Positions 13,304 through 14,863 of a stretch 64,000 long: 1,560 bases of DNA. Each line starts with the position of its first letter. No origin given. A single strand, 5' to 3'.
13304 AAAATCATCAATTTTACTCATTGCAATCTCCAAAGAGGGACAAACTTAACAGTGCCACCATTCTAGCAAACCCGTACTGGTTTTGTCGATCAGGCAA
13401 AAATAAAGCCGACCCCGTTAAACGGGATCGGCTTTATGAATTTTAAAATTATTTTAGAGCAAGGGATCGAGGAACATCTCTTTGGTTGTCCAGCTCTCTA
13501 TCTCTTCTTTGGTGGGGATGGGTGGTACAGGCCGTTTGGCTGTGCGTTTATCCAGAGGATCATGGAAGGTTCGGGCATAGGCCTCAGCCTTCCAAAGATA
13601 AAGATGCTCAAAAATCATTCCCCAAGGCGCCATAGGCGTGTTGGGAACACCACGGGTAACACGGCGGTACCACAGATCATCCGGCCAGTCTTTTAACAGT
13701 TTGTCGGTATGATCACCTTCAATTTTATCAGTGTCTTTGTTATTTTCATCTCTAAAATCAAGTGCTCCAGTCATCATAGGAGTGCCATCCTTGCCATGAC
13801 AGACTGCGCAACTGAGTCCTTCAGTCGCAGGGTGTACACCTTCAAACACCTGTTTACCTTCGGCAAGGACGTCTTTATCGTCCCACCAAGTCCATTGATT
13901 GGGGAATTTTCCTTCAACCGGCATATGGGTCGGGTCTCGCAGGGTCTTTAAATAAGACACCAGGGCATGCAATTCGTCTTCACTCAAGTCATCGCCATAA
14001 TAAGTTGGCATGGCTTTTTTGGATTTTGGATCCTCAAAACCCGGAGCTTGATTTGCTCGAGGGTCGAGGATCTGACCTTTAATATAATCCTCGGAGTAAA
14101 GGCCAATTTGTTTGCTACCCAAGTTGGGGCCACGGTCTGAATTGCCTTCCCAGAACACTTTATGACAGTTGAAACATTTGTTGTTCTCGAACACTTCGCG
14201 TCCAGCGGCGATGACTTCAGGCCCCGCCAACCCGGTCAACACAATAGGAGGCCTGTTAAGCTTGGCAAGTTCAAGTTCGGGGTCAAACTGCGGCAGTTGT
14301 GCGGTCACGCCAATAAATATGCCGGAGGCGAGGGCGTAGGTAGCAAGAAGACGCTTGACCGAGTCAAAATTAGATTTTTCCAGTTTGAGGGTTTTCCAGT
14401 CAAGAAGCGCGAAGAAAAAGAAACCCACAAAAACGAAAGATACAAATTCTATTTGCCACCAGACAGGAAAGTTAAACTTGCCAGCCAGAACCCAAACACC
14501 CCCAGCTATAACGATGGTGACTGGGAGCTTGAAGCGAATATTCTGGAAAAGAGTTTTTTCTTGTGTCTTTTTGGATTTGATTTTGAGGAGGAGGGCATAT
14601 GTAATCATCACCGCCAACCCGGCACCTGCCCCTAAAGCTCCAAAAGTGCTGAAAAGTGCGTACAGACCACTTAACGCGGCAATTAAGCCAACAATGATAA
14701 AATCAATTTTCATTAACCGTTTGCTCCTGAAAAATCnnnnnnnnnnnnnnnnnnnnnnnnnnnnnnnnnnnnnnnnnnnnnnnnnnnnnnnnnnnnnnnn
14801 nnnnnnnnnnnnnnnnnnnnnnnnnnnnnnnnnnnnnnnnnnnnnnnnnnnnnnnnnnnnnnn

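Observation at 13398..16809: CydA-only 'cytochrome bd-like' protein operonically coupled to a 4-TM diheme cytochrome c: candidate non-canonical oxidase or electron-transfer module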

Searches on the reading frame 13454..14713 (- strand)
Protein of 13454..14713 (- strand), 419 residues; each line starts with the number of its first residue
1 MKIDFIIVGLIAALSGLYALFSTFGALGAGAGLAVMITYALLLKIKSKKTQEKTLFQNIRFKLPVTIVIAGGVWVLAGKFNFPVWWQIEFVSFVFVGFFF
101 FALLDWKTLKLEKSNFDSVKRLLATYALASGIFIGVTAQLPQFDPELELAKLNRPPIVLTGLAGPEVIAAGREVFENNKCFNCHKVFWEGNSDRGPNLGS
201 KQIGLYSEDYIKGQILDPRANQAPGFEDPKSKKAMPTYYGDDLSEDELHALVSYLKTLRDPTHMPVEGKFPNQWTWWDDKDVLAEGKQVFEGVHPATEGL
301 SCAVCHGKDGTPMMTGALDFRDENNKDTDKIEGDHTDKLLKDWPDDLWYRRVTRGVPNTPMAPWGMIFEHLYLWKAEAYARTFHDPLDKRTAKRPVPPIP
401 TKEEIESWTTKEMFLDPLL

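Call 3: search_protein_families(library=pfam, proteins=[window:13454-14713:-], max_evalue=1)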
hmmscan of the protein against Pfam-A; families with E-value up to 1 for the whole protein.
window:13454-14713:- (419 aa): 9 families
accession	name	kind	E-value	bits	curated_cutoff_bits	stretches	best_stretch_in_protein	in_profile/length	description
PF00034.26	Cytochrom_C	-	5.9e-16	60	21.3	2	168-258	1-89/90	Cytochrome c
PF13442.11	Cytochrome_CBB3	-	5.9e-11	43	27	2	168-255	3-68/68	Cytochrome C oxidase, cbb3-type, subunit III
PF10277.15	Frag1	-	0.015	15.3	30.3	1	20-117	56-152/220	Frag1/DRAM/Sfk1 family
PF21342.2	SoxA-TsdA_cyt-c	-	0.1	13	27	0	286-316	2-30/88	SoxA/TsdA, cytochrome c domain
PF14522.11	Cytochrome_C7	-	0.12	12.7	24.8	0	294-309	8-23/67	Cytochrome c7 and related cytochrome c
PF01927.22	Mut7-C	-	0.17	12.4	23.3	1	178-191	124-137/146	Mut7-C RNAse domain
PF09699.15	Paired_CXXCH_1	-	0.17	12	20.6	0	295-311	3-18/41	Doubled CXXCH motif (Paired_CXXCH_1)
PF09086.16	DUF1924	-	0.24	12.2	22.5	1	284-311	9-38/96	Domain of unknown function (DUF1924)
PF14537.11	Cytochrom_c3_2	-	0.25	12.3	25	0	297-310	4-17/79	Cytochrome c3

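Call 4: search_protein_families(library=ncbifam, proteins=[window:13454-14713:-], max_evalue=1)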
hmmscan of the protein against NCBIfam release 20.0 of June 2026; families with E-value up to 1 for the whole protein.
window:13454-14713:- (419 aa): 12 families
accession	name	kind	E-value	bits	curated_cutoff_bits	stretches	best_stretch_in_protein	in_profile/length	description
NF011054.0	PRK14486.1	equivalog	4.6e-09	36.2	447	2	166-259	213-291/294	putative bifunctional cbb3-type cytochrome c oxidase subunit II/cytochrome c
TIGR00782.1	ccoP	equivalog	1e-08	34.9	179.95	1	165-260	200-283/285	cytochrome-c oxidase, cbb3-type subunit III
TIGR02603.1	CxxCH_TIGR02603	domain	4.8e-07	29.9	68.15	1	169-228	4-60/134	putative heme-binding domain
NF033864.1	cytochrome579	equivalog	0.00045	20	280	1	148-192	33-74/179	cytochrome 579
NF050122.1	bc1_QcrC_actin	exception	0.00054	19.4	200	1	166-198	39-69/253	cytochrome bc1 complex diheme cytochrome c subunit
TIGR04485.1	thiosulf_SoxX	equivalog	0.0058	17.3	61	1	179-258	4-78/78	sulfur oxidation c-type cytochrome SoxX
NF045773.1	cytochro_C550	exception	0.0086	16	125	1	172-238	52-115/118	cytochrome c550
NF045774.1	cytochro_C551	exception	0.016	15.1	118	1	171-224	42-91/110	cytochrome c551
TIGR04484.1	thiosulf_SoxA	equivalog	0.018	14.4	110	1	243-310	74-135/212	sulfur oxidation c-type cytochrome SoxA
NF040606.1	CytoC_perox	subfamily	0.14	11.3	150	0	161-191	291-320/524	di-heme-cytochrome C peroxidase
NF052246.1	SorB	equivalog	0.16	12.1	93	0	207-256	33-77/80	SorB family sulfite dehydrogenase c-type cytochrome subunit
NF040963.1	MamI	equivalog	0.52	10.2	80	0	60-79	30-49/69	magnetosome protein MamI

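Call 43: find_homologous_proteins(query=window:13454-14713:-)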
Query window:13454-14713:- (419 aa): 407 proteins with E <= 0.001 among 8000 candidates; the best 120 are listed.
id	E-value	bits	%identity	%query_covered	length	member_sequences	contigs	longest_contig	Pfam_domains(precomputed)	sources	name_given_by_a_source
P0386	3.5e-262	888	87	100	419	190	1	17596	PF13442.12,PF00034.27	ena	-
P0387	2.9e-261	885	88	100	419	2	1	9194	PF13442.12,PF00034.27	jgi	jgi:mono/diheme cytochrome c family protein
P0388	1.5e-258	876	88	100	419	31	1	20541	PF13442.12,PF00034.27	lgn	-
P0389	6.6e-254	861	85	100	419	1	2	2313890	PF13442.12,PF00034.27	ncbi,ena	-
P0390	5.6e-253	857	85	100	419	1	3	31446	PF13442.12,PF00034.27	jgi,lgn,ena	-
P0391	5.2e-252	854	87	97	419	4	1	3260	PF13442.12,PF00034.27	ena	-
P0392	6.7e-252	854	85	100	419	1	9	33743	PF13442.12,PF00034.27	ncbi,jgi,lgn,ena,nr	ncbi:MAG: cytochrome c [Nitrospinaceae bacterium]|jgi:mono/diheme cytochrome c family protein|nr:cyt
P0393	2.0e-251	852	86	100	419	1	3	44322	PF13442.12,PF00034.27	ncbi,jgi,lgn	jgi:mono/diheme cytochrome c family protein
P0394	2.2e-251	852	84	100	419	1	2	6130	PF13442.12,PF00034.27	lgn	-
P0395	4.8e-251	851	86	97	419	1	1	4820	PF13442.12,PF00034.27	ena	-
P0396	5.3e-251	851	84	100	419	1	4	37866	PF13442.12,PF00034.27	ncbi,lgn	-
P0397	8.6e-251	850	87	100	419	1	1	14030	PF13442.12,PF00034.27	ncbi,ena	-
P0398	1.7e-250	849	87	97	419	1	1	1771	PF13442.12,PF00034.27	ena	-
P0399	4.8e-250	848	84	100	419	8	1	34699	PF13442.12,PF00034.27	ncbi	ncbi:MAG: c-type cytochrome [Nitrospinaceae bacterium]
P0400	4.9e-250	848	85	100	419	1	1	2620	PF13442.12,PF00034.27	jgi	-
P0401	6.0e-250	847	85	100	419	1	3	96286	PF13442.12,PF00034.27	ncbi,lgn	-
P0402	1.6e-249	846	85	99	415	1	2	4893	PF13442.12,PF00034.27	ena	-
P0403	2.1e-249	846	85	100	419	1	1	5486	PF13442.12,PF00034.27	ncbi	-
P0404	2.1e-249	846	86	97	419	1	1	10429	PF13442.12,PF00034.27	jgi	jgi:mono/diheme cytochrome c family protein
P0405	3.2e-249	845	86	100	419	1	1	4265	PF13442.12,PF00034.27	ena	-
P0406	3.7e-249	845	86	100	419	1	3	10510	PF13442.12,PF00034.27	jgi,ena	jgi:mono/diheme cytochrome c family protein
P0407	4.0e-249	845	86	100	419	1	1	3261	PF13442.12,PF00034.27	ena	-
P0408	5.6e-249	844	86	97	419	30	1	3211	PF13442.12,PF00034.27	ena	-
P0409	7.7e-249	844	85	100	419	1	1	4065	PF13442.12,PF00034.27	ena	-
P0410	9.0e-249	844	86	100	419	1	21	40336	PF13442.12,PF00034.27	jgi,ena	jgi:mono/diheme cytochrome c family protein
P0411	1.8e-248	843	85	100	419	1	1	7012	PF13442.12,PF00034.27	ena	-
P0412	1.8e-248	843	86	100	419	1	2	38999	PF13442.12,PF00034.27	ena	-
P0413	2.0e-248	842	85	97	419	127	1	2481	PF13442.12,PF00034.27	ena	-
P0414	2.1e-248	842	86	100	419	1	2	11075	PF13442.12,PF00034.27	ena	-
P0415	2.3e-248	842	85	100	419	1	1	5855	PF13442.12,PF00034.27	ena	-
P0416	2.4e-248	842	84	100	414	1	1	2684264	PF13442.12,PF00034.27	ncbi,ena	-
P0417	2.4e-248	842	85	100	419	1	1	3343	PF13442.12,PF00034.27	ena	-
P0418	5.6e-248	841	86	97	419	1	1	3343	PF13442.12,PF00034.27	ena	-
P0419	5.8e-248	841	85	100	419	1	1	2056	PF13442.12,PF00034.27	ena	-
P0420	6.3e-248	841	86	99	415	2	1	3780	PF13442.12,PF00034.27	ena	-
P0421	6.5e-248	841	85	97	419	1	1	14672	PF13442.12,PF00034.27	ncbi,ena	-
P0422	1.2e-247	840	86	100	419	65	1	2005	PF13442.12,PF00034.27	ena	-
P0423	1.3e-247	840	86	97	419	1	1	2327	PF13442.12,PF00034.27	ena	-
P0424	1.7e-247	839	85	100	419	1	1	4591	PF13442.12,PF00034.27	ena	-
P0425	1.8e-247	839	85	97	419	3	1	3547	PF13442.12,PF00034.27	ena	-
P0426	2.1e-247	839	85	100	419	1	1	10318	PF13442.12,PF00034.27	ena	-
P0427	2.5e-247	839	84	100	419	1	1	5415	PF13442.12,PF00034.27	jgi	-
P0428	3.7e-247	838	85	100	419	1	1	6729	PF13442.12,PF00034.27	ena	-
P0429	5.6e-247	838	86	99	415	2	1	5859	PF13442.12,PF00034.27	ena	-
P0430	8.3e-247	837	85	100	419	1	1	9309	PF13442.12,PF00034.27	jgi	-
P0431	9.2e-247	837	86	99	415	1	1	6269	PF13442.12,PF00034.27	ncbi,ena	-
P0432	2.0e-246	836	85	100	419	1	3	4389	PF13442.12,PF00034.27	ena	-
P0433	2.3e-246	836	86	99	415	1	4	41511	PF13442.12,PF00034.27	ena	-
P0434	2.4e-246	836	85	100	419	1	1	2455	PF13442.12,PF00034.27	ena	-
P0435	2.7e-246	835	85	100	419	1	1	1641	PF13442.12,PF00034.27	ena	-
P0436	2.9e-246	835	84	97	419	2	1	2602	PF13442.12,PF00034.27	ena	-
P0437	3.3e-246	835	85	100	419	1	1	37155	PF13442.12,PF00034.27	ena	-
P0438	3.7e-246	835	84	100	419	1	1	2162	PF13442.12,PF00034.27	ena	-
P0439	4.6e-246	835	86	99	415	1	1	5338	PF13442.12,PF00034.27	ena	-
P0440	5.2e-246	835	84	100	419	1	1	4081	PF13442.12,PF00034.27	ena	-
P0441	5.7e-246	834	84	100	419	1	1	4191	PF13442.12,PF00034.27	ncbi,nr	ncbi:MAG: c-type cytochrome [Nitrospinaceae bacterium]|nr:c-type cytochrome [Nitrospinaceae bacteriu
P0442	5.9e-246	834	86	99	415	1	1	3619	PF13442.12,PF00034.27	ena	-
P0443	6.4e-246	834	84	100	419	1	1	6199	PF13442.12,PF00034.27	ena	-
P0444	7.5e-246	834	84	100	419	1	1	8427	PF13442.12,PF00034.27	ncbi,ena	-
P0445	8.2e-246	834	84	100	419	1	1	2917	PF13442.12,PF00034.27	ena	-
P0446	9.2e-246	834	84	100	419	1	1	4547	PF13442.12,PF00034.27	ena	-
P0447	1.1e-245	833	84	100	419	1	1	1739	PF13442.12,PF00034.27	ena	-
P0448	1.2e-245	833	85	99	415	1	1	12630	PF13442.12,PF00034.27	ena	-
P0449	1.3e-245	833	84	100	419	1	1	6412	PF13442.12,PF00034.27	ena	-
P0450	1.3e-245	833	84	100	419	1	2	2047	PF13442.12,PF00034.27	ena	-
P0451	1.3e-245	833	84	100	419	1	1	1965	PF13442.12,PF00034.27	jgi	jgi:mono/diheme cytochrome c family protein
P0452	1.4e-245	833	84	100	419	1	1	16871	PF13442.12,PF00034.27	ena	-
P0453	1.4e-245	833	85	99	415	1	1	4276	PF13442.12,PF00034.27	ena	-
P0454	1.5e-245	833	84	100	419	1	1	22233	PF13442.12,PF00034.27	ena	-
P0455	1.6e-245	833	84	100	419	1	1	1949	PF13442.12,PF00034.27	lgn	-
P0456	1.6e-245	833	84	100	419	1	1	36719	PF13442.12,PF00034.27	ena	-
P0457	2.2e-245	832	84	100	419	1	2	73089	PF13442.12,PF00034.27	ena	-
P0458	2.2e-245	832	84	100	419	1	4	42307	PF13442.12,PF00034.27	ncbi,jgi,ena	jgi:mono/diheme cytochrome c family protein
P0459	2.3e-245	832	84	100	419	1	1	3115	PF13442.12,PF00034.27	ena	-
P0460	2.5e-245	832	84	100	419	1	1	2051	PF13442.12,PF00034.27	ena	-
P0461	3.0e-245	832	84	100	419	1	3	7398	PF13442.12,PF00034.27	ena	-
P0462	3.1e-245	832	84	100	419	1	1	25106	PF13442.12,PF00034.27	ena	-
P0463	3.4e-245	832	85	100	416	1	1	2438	PF13442.12,PF00034.27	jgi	-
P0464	4.0e-245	832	84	100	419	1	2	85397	PF13442.12,PF00034.27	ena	-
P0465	5.4e-245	831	84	100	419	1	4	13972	PF13442.12,PF00034.27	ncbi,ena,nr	ncbi:MAG TPA: cytochrome C [Nitrospina sp.]|nr:cytochrome C [Nitrospina sp.]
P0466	5.6e-245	831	84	100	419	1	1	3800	PF13442.12,PF00034.27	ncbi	-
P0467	5.9e-245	831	84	100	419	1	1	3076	PF13442.12,PF00034.27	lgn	-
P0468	7.5e-245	831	84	100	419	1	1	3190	PF13442.12,PF00034.27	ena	-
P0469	8.1e-245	831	84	100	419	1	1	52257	PF13442.12,PF00034.27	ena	-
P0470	9.1e-245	830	84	100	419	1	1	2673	PF13442.12,PF00034.27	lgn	-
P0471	1.0e-244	830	84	100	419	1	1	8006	PF13442.12,PF00034.27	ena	-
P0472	1.1e-244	830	83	100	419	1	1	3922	PF13442.12,PF00034.27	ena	-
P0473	1.3e-244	830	85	99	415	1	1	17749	PF13442.12,PF00034.27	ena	-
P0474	1.4e-244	830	83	100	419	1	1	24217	PF13442.12,PF00034.27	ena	-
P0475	1.4e-244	830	84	100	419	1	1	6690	PF13442.12,PF00034.27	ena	-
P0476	1.5e-244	830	83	100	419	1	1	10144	PF13442.12,PF00034.27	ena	-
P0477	1.9e-244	829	84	100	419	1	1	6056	PF13442.12,PF00034.27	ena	-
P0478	2.1e-244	829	85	99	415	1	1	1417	PF13442.12,PF00034.27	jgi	-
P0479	2.6e-244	829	83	100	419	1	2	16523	PF13442.12,PF00034.27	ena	-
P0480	2.7e-244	829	83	100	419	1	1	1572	PF13442.12,PF00034.27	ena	-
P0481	2.9e-244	829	84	99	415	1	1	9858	PF13442.12,PF00034.27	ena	-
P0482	3.3e-244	829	84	100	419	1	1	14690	PF13442.12,PF00034.27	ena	-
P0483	3.6e-244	828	83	100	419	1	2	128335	PF13442.12,PF00034.27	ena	-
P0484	4.4e-244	828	85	99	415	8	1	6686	PF13442.12,PF00034.27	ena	-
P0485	5.1e-244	828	85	99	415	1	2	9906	PF13442.12,PF00034.27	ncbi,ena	-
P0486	5.4e-244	828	84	100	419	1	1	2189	PF13442.12,PF00034.27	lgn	-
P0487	9.8e-244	827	83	100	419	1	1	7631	PF13442.12,PF00034.27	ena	-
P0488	1.0e-243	827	84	99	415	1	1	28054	PF13442.12,PF00034.27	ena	-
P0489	1.6e-243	826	84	100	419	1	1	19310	PF13442.12,PF00034.27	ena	-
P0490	1.6e-243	826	84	99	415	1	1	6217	PF13442.12,PF00034.27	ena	-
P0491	1.8e-243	826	84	100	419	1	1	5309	PF13442.12,PF00034.27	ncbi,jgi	-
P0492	3.9e-243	825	84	100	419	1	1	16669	PF13442.12,PF00034.27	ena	-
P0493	4.0e-243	825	85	99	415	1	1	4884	PF13442.12,PF00034.27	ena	-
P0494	6.3e-243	824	84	99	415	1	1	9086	PF13442.12,PF00034.27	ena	-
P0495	1.3e-242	823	83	100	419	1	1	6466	PF13442.12,PF00034.27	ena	-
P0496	4.0e-242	822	84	99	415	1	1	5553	PF13442.12,PF00034.27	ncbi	-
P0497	5.1e-242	821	84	99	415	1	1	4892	PF13442.12,PF00034.27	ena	-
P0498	2.7e-241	819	83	99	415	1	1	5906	PF13442.12,PF00034.27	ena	-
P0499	1.0e-240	817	83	99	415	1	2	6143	PF13442.12,PF00034.27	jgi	-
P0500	4.1e-236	802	79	100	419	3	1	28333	PF13442.12,PF00034.27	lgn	-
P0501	1.8e-235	800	81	100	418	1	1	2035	PF13442.12,PF00034.27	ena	-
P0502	5.1e-234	795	79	97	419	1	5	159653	PF13442.12,PF00034.27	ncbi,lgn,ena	-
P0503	2.7e-230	783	78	97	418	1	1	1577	PF13442.12,PF00034.27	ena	-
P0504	3.8e-230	782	77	100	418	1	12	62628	PF13442.12,PF00034.27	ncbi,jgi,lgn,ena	-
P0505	4.9e-230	782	77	100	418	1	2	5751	PF13442.12,PF00034.27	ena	-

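Call 66: predict_structure(alignment_id=A5)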
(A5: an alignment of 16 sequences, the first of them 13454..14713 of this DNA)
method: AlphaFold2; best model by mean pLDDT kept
length: 419 residues; sequences in the alignment: 16
mean_pLDDT: 46.9   pTM: 0.31
mean pLDDT of the five models: 46.9, 44.8, 44.8, 39.9, 37.7
residues with pLDDT >= 90: 0; 70-90: 23; 50-70: 187; < 50: 209
segments of 3 or more residues with pLDDT < 50: 1-5, 46-53, 106-110, 139-153, 188-201, 259-401, 412-419
pLDDT, mean of each block of 10 residues (from residue 1): 49 56 53 57 49 54 65 60 55 62 52 56 61 52 44 55 60 64 49 40 62 71 54 55 76 65 31 31 36 29 26 24 29 29 25 26 25 26 34 35 52 34
secondary structure, 60 per line:
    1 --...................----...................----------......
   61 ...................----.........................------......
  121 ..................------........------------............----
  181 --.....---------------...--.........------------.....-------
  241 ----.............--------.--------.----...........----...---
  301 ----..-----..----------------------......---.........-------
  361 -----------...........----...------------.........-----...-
elements in order: H3-21 H26-44 H55-79 H84-108 H115-138 H145-152 H165-176 H183-187 H208-216 H229-233 H245-257 H280-290 H336-341 H345-353 H372-382 H402-410
